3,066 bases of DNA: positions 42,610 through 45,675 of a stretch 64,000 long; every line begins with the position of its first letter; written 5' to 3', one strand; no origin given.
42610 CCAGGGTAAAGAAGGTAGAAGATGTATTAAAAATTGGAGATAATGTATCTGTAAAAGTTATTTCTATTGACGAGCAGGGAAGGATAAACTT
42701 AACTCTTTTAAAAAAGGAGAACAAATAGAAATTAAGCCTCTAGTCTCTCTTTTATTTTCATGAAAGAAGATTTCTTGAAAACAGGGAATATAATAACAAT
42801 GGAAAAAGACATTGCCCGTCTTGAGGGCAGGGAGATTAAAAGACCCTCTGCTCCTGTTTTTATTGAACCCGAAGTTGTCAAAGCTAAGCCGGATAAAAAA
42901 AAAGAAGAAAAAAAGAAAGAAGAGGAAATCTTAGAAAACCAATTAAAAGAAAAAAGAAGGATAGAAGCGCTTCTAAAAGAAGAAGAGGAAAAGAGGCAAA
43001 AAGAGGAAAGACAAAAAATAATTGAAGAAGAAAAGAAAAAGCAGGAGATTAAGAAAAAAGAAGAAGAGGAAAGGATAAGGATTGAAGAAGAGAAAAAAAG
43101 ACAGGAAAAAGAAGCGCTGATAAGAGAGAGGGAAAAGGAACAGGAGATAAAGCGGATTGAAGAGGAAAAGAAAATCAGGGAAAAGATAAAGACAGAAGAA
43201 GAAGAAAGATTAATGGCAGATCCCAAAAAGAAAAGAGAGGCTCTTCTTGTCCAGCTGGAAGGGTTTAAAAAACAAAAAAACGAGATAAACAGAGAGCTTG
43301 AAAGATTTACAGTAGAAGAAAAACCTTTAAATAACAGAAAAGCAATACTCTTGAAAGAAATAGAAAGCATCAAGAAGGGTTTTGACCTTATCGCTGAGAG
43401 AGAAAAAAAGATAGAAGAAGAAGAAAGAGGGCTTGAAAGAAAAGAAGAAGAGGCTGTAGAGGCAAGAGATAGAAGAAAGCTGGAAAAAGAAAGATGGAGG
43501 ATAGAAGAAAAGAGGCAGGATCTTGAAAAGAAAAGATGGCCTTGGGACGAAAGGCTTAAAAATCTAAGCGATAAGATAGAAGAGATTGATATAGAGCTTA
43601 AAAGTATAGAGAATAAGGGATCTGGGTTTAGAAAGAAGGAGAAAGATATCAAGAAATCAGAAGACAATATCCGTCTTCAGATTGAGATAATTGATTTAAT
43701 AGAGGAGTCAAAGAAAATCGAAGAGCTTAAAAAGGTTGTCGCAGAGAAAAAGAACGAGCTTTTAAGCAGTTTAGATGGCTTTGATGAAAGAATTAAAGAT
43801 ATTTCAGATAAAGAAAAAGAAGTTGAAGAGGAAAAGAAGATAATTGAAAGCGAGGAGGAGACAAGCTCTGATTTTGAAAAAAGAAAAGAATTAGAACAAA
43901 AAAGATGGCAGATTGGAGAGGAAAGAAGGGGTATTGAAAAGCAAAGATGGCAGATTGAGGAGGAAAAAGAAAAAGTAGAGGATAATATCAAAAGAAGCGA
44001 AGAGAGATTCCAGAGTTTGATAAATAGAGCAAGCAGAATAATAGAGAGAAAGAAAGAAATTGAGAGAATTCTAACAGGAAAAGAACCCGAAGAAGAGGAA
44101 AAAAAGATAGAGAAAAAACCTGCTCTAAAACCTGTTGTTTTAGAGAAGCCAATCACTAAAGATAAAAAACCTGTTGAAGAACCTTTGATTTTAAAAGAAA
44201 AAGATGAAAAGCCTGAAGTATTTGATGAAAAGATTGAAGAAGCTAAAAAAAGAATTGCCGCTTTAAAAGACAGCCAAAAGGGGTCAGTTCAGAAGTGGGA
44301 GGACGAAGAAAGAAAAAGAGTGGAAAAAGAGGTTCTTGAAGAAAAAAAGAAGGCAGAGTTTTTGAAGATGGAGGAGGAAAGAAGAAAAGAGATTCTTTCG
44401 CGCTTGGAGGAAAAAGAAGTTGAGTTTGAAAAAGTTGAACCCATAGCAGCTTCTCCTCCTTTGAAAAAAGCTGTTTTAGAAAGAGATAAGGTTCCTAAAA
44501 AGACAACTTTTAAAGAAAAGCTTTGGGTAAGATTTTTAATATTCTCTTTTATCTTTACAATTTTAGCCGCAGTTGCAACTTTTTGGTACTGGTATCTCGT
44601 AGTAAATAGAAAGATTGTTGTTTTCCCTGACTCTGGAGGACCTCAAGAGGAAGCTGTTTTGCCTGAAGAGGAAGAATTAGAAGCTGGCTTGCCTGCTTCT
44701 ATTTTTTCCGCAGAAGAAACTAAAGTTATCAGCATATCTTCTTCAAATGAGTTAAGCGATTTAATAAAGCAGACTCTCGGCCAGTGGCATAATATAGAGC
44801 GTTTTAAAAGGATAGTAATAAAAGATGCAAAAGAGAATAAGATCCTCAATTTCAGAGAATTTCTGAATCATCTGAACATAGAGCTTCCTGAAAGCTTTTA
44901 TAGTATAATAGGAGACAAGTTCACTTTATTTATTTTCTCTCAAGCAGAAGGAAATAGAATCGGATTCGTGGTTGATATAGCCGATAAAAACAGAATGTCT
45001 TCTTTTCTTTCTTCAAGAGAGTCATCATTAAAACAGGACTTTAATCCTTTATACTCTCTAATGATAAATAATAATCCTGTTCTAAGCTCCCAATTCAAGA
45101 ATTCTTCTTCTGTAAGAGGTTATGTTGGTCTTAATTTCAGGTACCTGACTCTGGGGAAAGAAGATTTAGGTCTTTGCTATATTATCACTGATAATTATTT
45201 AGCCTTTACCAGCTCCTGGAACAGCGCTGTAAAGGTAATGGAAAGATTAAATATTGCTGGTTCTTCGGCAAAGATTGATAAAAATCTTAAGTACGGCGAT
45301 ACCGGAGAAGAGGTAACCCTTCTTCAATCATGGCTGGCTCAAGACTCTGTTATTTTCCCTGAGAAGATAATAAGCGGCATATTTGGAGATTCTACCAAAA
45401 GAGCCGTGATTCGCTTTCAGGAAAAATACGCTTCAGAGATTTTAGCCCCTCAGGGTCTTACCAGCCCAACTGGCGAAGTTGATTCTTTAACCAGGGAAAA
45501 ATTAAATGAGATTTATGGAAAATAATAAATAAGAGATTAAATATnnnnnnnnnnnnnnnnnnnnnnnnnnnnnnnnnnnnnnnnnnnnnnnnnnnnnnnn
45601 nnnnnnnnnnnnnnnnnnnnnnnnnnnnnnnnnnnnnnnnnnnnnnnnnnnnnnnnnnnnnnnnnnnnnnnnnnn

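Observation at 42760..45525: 921-aa K/E/R-rich coiled-coil protein with KRWxIEE repeats, a single transmembrane helix and a peptidoglycan-binding C-terminus directly downstream of pnp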

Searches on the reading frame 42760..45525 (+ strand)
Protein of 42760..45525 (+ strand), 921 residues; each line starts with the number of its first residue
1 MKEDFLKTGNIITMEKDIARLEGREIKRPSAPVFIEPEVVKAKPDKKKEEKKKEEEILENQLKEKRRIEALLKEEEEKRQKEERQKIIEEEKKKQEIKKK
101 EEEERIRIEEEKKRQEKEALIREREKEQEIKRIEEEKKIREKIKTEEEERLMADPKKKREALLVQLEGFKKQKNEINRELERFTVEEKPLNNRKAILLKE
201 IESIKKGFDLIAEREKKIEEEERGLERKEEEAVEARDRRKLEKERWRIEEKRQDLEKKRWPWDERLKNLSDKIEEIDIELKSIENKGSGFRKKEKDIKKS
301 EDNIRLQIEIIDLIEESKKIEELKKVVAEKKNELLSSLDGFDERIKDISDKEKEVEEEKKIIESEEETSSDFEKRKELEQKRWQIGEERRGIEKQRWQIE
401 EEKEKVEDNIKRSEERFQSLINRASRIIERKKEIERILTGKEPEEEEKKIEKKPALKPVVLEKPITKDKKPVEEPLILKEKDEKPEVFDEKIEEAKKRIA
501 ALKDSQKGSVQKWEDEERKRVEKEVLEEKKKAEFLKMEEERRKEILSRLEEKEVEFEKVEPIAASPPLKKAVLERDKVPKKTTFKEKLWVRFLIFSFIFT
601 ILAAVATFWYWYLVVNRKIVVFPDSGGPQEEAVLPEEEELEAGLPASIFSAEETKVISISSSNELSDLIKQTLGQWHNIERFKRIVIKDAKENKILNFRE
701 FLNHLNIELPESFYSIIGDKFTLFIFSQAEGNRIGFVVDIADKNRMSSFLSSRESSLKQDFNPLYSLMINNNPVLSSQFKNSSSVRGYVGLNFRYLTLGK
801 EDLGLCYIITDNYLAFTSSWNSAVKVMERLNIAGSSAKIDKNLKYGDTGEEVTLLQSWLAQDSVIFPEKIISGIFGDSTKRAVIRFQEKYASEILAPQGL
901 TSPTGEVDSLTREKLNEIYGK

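Call 3: search_protein_families(library=pfam, proteins=[window:42760-45525:+], max_evalue=1)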
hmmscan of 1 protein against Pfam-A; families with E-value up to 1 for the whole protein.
window:42760-45525:+ (921 aa): 2 families
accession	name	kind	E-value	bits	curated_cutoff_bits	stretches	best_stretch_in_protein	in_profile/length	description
PF01471.23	PG_binding_1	-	1.6e-06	28.6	23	1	848-915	1-57/57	Putative peptidoglycan binding domain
PF00689.26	Cation_ATPase_C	-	0.1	12.8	27.3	1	569-613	30-75/175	Cation transporting ATPase, C-terminus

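Call 4: search_protein_families(library=ncbifam, proteins=[window:42760-45525:+], max_evalue=1)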
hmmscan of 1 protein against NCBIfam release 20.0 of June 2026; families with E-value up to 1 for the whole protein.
window:42760-45525:+ (921 aa): 1 family
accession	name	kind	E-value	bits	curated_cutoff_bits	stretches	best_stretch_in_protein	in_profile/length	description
TIGR02869.1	spore_SleB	equivalog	0.0027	17.6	236.5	1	840-891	4-53/201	spore cortex-lytic enzyme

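Call 11: find_encoding_contigs(protein=window:42760-45525:+, flank=10000, max_places=4)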
Protein window:42760-45525:+ (921 aa): 2 contigs read that carry it; 1 place shown.
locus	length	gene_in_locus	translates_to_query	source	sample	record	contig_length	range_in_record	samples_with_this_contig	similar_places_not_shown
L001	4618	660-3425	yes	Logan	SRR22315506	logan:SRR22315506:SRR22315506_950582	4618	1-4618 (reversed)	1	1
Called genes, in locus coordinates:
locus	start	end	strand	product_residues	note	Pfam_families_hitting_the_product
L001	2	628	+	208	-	?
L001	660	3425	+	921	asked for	-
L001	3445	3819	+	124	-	PF01258:zf-dskA_traR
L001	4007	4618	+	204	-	?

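Call 92: search_protein_families(library=padloc, proteins=[window:42760-45525:+], max_evalue=0.01)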
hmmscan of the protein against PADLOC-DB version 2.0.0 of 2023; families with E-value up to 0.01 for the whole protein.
window:42760-45525:+ (921 aa): 0 families
